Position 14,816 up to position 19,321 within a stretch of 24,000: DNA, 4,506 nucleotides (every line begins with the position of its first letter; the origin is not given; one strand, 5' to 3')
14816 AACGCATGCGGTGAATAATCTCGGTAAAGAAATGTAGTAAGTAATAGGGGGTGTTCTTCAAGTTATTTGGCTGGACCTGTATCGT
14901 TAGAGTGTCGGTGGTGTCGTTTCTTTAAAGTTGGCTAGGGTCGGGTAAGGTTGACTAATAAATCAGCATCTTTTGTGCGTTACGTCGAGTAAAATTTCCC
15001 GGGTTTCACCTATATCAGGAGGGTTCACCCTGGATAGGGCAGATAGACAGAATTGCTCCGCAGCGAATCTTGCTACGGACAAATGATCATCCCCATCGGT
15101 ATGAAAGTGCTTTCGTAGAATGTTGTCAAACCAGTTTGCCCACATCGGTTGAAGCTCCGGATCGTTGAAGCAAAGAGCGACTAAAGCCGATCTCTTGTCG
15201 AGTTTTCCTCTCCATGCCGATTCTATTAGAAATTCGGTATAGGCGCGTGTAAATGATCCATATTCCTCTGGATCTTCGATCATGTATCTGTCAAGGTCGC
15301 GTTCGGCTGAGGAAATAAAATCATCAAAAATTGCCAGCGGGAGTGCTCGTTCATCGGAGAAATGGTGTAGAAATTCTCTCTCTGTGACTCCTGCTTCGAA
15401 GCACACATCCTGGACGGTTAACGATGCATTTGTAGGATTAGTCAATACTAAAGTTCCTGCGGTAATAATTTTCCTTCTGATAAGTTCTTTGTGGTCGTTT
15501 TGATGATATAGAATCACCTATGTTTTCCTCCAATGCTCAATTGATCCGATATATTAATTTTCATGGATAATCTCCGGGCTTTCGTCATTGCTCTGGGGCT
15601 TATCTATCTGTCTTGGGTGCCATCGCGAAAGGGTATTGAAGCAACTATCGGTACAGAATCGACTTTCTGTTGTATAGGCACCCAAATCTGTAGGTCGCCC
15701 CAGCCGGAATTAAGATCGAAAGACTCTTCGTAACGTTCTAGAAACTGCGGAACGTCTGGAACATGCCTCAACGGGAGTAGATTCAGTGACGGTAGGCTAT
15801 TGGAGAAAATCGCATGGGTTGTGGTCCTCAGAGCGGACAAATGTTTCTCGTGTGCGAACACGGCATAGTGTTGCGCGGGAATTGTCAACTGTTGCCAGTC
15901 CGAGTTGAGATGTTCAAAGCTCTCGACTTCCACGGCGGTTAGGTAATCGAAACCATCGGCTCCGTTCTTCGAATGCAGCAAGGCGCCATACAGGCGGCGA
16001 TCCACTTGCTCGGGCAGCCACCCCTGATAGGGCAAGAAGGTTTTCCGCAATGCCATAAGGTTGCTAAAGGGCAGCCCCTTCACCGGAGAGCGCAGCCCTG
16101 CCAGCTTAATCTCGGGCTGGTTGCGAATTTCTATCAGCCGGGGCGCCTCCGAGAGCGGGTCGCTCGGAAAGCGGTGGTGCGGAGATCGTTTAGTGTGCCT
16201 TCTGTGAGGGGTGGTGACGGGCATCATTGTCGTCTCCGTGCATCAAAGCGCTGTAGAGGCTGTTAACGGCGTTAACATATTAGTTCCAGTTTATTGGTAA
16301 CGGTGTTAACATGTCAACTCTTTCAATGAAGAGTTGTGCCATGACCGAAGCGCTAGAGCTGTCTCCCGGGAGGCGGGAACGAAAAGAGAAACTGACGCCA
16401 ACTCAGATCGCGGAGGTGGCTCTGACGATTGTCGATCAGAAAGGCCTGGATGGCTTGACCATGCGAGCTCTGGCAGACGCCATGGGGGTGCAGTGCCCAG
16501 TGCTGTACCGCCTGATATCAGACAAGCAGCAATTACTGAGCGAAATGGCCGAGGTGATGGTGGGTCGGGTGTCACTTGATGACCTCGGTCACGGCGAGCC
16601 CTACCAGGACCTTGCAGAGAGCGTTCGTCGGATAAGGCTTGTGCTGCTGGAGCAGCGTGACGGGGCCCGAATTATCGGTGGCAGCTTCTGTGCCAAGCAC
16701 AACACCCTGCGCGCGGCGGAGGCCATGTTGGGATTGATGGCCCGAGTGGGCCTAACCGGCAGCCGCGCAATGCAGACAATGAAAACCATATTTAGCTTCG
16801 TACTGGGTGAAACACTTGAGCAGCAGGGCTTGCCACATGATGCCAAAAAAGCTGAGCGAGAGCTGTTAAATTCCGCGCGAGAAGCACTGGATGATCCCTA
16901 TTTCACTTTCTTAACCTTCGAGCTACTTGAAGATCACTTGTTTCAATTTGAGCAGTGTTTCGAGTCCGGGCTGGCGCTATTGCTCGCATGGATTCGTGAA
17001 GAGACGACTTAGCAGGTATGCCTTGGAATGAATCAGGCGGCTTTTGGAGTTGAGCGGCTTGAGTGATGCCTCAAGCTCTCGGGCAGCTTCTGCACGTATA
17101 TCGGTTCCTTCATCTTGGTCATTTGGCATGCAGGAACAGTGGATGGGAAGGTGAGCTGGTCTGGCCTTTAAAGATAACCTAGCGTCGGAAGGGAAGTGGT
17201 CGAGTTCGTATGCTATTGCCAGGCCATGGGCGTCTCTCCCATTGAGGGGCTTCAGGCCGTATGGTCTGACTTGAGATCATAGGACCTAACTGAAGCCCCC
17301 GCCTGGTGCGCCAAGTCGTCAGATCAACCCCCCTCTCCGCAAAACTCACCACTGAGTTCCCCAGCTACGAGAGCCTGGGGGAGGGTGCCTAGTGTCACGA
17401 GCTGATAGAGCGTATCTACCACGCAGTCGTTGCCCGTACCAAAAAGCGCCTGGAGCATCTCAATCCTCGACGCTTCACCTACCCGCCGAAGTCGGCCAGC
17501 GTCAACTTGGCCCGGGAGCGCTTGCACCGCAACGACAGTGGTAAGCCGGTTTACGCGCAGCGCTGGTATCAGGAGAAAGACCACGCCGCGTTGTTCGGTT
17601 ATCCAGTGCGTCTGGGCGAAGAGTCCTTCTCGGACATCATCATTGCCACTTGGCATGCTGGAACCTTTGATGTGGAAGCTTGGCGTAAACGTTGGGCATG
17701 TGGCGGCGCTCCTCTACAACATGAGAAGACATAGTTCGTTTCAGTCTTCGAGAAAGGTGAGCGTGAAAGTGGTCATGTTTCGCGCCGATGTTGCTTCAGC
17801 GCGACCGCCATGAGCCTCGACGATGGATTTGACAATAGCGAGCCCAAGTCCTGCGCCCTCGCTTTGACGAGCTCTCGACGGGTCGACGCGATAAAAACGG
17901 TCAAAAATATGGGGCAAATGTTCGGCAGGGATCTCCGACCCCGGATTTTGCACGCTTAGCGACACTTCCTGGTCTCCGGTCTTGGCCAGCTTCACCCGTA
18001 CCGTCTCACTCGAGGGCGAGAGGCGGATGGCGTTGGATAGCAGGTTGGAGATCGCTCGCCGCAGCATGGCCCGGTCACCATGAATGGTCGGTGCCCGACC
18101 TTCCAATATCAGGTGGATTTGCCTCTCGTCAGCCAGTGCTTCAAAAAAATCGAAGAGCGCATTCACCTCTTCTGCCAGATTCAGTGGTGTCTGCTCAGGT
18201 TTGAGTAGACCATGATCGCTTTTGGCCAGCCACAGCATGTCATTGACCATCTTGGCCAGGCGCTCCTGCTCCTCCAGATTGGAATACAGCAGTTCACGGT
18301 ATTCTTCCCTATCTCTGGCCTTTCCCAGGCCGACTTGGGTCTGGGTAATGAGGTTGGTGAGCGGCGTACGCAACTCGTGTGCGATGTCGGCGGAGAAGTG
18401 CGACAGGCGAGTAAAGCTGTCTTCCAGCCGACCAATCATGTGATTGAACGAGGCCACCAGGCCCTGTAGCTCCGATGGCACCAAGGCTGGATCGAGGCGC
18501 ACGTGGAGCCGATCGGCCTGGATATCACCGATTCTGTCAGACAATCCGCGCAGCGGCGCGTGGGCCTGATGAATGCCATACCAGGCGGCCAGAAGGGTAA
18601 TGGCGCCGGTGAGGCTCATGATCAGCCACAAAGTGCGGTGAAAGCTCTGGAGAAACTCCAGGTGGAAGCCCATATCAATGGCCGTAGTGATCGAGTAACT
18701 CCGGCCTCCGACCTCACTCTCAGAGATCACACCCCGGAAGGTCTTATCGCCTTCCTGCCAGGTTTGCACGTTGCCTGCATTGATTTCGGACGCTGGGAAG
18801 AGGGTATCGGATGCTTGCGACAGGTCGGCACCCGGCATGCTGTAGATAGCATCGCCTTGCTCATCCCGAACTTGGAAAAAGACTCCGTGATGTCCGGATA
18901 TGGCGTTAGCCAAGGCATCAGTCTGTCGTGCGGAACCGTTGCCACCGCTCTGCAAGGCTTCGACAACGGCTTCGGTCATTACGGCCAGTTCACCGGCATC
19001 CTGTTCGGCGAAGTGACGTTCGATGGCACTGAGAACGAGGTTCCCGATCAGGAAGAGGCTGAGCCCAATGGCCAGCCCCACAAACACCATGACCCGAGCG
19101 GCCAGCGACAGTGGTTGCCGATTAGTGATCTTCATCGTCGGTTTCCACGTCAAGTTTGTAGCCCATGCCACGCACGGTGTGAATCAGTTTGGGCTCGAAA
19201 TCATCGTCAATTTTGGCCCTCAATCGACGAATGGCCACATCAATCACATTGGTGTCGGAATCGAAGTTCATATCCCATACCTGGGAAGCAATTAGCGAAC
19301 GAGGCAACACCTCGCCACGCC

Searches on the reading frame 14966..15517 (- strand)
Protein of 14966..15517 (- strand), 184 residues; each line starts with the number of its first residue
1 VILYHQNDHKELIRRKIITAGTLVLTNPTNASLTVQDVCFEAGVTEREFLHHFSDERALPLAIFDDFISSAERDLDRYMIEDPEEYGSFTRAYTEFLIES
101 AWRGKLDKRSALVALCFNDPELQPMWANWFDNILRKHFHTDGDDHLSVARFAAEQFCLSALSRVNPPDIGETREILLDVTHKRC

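Call 5: search_protein_families(library=pfam, proteins=[window:14966-15517:-], max_evalue=0.001)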
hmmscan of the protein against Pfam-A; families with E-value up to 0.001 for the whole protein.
window:14966-15517:- (184 aa): 1 family
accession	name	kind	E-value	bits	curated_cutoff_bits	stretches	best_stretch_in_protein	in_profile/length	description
PF17937.6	TetR_C_28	-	8.2e-10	39.4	26.4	1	87-176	1-88/96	Tetracyclin repressor-like, C-terminal domain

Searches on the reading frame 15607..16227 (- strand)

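Call 5: search_protein_families(library=pfam, proteins=[window:15607-16227:-], max_evalue=0.001)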
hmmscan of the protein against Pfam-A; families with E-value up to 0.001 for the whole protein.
window:15607-16227:- (207 aa): 2 families
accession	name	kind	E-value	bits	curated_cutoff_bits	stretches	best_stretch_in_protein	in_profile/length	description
PF14526.11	Cass2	-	9.2e-12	45.8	27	1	76-185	47-150/150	Integron-associated effector binding protein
PF06445.20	GyrI-like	-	1.4e-09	38.8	26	1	32-185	3-154/155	GyrI-like small molecule binding domain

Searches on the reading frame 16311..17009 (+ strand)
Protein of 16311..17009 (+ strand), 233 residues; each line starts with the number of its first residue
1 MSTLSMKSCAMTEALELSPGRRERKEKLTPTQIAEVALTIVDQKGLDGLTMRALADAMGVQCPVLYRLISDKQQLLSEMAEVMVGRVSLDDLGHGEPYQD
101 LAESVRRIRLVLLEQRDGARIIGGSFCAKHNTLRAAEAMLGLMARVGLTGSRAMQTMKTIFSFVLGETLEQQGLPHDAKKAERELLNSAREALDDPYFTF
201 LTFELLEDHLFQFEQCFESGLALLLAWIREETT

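Call 5: search_protein_families(library=pfam, proteins=[window:16311-17009:+], max_evalue=0.001)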
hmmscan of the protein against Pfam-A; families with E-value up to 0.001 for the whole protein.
window:16311-17009:+ (233 aa): 2 families
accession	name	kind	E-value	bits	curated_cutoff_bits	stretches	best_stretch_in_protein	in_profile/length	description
PF02909.22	TetR_C_1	-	1.1e-16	61.4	21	1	98-230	10-144/146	Tetracyclin repressor-like, C-terminal domain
PF00440.29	TetR_N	-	2.1e-06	27.8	24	1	35-79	3-47/47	Bacterial regulatory proteins, tetR family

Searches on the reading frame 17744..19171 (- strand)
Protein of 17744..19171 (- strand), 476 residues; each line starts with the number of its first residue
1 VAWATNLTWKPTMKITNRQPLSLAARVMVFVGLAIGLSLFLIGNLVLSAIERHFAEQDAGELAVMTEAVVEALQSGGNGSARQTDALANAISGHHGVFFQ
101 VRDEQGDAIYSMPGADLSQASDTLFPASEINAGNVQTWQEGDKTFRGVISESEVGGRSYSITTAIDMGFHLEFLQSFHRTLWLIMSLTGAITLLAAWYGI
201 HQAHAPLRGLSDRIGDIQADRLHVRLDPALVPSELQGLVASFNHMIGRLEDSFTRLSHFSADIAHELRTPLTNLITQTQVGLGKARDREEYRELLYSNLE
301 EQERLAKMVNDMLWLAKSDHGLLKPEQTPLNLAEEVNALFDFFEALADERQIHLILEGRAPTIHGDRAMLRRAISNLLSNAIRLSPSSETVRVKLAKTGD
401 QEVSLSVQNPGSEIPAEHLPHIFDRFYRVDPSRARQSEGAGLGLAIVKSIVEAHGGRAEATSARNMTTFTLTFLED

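Call 5: search_protein_families(library=pfam, proteins=[window:17744-19171:-], max_evalue=0.001)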
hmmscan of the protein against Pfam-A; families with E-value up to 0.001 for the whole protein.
window:17744-19171:- (476 aa): 4 families
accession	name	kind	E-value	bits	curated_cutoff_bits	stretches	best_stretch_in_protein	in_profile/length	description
PF21085.3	CusS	-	5.4e-49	166.8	24.1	1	19-174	1-160/160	CusS sensor domain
PF02518.31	HATPase_c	-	2.2e-26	92.9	26.4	1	365-473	1-107/111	Histidine kinase-, DNA gyrase B-, and HSP90-like ATPase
PF00512.31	HisKA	-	1.2e-14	54.6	26.9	1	256-321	2-66/66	His Kinase A (phospho-acceptor) domain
PF00672.30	HAMP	-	1.3e-06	29.1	25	1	203-251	6-53/53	HAMP domain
